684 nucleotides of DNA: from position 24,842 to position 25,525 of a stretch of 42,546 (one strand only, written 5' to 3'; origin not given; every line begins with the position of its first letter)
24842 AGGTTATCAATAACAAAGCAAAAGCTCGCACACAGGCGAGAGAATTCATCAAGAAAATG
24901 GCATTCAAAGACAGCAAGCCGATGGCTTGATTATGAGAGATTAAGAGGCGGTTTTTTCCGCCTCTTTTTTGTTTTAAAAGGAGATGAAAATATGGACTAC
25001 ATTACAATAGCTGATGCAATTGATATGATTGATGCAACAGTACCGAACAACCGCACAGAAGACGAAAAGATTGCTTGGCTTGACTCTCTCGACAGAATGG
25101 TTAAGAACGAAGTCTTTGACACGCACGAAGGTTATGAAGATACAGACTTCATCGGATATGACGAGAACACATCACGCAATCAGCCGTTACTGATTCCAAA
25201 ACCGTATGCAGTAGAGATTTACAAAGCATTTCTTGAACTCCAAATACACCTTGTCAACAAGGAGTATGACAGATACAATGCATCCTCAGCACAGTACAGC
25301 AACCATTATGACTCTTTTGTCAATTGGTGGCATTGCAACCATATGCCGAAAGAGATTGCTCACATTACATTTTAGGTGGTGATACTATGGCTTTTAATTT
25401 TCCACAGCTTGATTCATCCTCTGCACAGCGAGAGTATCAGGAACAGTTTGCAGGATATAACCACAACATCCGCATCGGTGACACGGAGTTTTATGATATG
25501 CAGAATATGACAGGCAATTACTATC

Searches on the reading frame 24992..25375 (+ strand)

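Call 5: search_protein_families(library=pfam, proteins=[window:24992-25375:+], max_evalue=0.01)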
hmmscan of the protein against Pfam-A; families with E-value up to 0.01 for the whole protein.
window:24992-25375:+ (127 aa): 0 families

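Call 6: search_protein_families(library=phrogs, proteins=[window:24992-25375:+], max_evalue=0.001)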
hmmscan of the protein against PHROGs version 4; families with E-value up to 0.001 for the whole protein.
window:24992-25375:+ (127 aa): 1 family
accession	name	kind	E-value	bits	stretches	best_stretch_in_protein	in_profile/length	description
phrog_12105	-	unknown function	4.4e-33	115.2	1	5-125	2-121/123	-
